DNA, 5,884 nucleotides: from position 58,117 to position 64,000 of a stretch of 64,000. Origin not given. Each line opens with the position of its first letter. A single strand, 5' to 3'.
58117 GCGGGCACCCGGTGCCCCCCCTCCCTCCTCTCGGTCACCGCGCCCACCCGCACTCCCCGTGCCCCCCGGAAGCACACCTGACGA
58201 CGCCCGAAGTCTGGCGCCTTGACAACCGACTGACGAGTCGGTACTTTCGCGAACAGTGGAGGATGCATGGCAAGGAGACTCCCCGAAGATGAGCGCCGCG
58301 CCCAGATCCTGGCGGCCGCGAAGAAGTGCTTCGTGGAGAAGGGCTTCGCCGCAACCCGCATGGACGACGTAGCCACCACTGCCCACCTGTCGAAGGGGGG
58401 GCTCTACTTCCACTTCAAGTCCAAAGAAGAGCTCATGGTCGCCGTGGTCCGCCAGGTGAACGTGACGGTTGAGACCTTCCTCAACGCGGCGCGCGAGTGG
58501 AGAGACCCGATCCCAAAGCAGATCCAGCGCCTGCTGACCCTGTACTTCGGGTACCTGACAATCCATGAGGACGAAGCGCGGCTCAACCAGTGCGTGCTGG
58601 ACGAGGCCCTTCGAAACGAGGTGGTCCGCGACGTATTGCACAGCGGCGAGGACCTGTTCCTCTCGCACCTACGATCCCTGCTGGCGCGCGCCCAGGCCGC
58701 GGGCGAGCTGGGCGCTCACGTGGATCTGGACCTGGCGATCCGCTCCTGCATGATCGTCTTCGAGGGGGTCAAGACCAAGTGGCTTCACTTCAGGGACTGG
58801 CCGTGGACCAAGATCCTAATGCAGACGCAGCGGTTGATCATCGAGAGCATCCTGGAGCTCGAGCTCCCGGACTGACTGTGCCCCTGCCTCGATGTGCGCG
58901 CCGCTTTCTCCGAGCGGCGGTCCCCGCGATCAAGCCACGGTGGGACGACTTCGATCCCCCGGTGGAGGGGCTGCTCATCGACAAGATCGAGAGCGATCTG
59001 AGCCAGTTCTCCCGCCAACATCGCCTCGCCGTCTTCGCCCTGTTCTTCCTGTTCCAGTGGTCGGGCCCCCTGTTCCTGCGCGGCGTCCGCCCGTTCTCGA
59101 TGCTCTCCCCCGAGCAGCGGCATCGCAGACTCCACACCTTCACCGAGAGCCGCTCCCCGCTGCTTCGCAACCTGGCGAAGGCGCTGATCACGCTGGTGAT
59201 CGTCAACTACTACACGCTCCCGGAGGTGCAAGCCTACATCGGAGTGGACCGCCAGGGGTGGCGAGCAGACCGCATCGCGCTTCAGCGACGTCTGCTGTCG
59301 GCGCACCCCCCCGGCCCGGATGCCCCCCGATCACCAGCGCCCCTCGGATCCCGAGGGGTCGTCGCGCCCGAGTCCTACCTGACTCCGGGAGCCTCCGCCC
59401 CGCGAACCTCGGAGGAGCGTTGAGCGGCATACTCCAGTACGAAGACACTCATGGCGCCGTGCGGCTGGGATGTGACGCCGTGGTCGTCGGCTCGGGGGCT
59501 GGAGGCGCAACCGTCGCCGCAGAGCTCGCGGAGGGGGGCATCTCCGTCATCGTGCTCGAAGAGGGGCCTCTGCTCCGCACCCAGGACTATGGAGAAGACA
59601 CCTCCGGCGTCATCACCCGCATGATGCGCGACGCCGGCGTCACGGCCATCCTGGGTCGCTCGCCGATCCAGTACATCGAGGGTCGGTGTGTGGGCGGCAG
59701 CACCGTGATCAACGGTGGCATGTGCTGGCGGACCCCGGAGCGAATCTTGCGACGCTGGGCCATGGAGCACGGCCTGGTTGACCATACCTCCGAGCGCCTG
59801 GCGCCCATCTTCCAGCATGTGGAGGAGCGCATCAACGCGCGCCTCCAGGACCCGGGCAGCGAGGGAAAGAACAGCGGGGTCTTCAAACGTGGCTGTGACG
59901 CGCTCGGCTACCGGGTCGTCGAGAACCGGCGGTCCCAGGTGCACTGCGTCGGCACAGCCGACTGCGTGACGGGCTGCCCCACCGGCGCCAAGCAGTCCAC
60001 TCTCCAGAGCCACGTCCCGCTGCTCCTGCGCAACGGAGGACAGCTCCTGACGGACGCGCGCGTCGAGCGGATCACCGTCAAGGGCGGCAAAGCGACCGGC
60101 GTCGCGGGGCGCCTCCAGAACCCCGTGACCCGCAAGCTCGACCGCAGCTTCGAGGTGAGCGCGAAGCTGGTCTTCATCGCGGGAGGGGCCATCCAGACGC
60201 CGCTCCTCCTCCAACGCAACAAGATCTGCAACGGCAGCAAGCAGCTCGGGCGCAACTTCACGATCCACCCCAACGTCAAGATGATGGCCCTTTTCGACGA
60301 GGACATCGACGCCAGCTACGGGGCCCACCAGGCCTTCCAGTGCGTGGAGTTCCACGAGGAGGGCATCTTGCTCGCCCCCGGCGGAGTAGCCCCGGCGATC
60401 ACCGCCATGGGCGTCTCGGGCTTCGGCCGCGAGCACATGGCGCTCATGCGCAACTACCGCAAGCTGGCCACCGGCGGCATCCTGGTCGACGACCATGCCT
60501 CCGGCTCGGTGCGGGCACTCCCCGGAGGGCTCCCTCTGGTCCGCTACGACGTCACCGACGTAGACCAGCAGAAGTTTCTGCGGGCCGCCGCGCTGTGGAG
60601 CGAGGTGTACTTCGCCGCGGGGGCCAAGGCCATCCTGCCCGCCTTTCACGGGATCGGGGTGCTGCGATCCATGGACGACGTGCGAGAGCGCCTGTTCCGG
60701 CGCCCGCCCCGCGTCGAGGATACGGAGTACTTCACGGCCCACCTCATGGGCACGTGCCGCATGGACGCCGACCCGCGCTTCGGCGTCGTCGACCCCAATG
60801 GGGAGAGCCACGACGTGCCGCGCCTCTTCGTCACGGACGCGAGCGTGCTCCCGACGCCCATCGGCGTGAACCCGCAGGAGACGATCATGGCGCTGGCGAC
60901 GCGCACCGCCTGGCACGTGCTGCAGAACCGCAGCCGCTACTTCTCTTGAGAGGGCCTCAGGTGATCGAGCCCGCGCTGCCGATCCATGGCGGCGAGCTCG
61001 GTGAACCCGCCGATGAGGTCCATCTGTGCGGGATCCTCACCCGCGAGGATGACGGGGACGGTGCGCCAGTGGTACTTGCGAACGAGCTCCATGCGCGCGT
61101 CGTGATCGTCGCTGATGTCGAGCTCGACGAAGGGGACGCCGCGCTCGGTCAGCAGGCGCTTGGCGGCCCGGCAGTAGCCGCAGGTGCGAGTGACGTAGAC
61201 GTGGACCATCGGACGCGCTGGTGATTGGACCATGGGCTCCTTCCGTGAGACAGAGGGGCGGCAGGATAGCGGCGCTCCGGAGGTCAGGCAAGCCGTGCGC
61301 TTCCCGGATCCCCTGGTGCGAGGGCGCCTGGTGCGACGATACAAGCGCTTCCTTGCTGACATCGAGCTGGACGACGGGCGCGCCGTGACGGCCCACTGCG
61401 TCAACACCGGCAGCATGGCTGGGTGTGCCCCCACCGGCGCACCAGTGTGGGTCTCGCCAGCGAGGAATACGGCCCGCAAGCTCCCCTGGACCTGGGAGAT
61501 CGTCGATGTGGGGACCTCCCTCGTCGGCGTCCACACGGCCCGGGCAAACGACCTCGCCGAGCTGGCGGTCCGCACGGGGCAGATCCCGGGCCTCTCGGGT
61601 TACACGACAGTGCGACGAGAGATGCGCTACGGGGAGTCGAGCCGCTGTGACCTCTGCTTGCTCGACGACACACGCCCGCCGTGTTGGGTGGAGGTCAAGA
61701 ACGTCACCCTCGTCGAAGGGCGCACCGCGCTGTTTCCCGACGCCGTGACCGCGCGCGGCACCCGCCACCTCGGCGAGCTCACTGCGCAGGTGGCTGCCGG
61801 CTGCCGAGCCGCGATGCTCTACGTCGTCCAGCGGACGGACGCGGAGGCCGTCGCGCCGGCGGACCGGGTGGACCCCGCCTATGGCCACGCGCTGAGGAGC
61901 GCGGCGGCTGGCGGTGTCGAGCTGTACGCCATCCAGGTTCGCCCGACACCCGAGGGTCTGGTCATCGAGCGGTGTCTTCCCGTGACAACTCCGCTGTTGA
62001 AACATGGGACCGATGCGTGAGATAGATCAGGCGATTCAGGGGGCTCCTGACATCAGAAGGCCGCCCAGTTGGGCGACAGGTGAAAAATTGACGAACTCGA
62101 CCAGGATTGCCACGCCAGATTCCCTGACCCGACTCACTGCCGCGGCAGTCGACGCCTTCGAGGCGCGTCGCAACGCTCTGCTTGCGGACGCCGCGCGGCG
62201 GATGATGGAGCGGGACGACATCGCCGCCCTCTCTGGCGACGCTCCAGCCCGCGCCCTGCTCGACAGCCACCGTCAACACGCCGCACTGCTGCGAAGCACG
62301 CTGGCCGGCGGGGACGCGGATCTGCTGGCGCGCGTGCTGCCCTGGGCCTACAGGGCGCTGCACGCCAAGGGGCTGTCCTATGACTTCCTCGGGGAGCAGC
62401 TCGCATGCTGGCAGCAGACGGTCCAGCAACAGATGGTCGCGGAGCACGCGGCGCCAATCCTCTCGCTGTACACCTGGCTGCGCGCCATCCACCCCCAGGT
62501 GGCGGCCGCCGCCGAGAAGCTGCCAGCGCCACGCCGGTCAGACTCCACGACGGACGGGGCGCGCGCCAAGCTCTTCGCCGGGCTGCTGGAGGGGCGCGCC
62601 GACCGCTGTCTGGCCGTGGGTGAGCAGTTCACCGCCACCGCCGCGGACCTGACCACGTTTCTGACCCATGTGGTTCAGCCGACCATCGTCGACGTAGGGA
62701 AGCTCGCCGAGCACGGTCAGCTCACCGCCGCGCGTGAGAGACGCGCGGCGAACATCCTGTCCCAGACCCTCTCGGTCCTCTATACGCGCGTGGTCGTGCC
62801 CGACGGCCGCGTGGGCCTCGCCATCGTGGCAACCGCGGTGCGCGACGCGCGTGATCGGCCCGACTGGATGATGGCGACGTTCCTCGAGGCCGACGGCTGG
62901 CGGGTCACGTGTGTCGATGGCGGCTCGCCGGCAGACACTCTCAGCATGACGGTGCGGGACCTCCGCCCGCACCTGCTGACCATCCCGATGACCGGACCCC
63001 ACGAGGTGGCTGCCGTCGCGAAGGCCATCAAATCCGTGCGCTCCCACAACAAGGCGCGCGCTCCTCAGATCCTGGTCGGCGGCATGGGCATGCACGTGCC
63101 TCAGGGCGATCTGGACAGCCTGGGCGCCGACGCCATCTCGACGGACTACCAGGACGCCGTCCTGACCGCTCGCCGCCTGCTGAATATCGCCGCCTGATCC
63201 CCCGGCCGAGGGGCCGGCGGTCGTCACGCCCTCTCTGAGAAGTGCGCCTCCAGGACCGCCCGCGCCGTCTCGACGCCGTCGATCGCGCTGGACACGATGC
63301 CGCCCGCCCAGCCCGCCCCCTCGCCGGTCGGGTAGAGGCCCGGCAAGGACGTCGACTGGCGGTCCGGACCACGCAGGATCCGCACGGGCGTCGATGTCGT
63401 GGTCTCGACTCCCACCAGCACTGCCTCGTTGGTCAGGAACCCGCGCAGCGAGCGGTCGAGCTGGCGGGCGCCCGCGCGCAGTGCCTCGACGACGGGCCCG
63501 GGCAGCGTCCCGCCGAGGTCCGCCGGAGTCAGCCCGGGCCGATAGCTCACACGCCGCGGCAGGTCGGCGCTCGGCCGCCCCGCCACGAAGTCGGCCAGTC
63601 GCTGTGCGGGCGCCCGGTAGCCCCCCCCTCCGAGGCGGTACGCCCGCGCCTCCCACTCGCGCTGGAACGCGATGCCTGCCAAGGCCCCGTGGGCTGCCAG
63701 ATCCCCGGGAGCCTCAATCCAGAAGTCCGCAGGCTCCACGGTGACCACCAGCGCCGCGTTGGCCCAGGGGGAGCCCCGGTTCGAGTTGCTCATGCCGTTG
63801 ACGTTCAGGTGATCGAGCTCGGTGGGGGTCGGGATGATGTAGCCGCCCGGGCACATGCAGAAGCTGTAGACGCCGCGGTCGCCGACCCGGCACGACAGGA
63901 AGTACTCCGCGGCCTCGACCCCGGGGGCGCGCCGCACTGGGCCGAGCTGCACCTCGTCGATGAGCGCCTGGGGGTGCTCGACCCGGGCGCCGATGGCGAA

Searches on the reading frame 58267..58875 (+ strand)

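Call 81: search_protein_families(library=pfam, proteins=[window:58267-58875:+], max_evalue=0.001)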
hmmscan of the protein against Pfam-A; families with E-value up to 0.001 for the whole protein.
window:58267-58875:+ (202 aa): 3 families
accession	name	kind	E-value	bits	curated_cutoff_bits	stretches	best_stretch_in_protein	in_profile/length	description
PF00440.29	TetR_N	-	4.6e-17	62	24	1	14-60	1-47/47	Bacterial regulatory proteins, tetR family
PF16925.10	TetR_C_13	-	0.00035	21.4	27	1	116-168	37-89/109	Tetracyclin repressor-like, C-terminal domain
PF13977.11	TetR_C_6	-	0.00055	20.5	27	1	86-173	5-91/115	BetI-type transcriptional repressor, C-terminal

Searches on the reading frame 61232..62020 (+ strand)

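Call 81: search_protein_families(library=pfam, proteins=[window:61232-62020:+], max_evalue=0.001)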
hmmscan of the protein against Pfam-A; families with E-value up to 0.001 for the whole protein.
window:61232-62020:+ (262 aa): 2 families
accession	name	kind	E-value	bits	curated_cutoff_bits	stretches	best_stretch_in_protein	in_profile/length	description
PF03749.19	SfsA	-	2.8e-45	154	22.8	1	104-241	2-137/138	Sugar fermentation stimulation protein RE domain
PF17746.7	SfsA_N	-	9.8e-22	77.3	25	1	34-100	1-63/63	SfsA N-terminal OB domain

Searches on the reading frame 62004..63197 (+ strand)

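Call 25: search_protein_families(library=pfam, proteins=[window:62004-63197:+], max_evalue=0.001)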
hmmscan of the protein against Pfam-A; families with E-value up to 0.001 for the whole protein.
window:62004-63197:+ (397 aa): 2 families
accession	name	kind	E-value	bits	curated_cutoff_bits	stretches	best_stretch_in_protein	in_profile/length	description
PF02310.24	B12-binding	-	7.7e-06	26.2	32.1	1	273-384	3-114/121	B12 binding domain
PF02607.22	B12-binding_2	-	1.9e-05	25.2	23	1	188-259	3-73/74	B12 binding domain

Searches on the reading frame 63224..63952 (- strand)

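Call 81: search_protein_families(library=pfam, proteins=[window:63224-63952:-], max_evalue=0.001)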
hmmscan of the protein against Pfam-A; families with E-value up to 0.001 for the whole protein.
window:63224-63952:- (242 aa): 1 family
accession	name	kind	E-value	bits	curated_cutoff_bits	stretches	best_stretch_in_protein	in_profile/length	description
PF21688.3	FAD-depend_C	-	2.6e-55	188.2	27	1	3-186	20-197/197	FAD-dependent protein, C-terminal domain-like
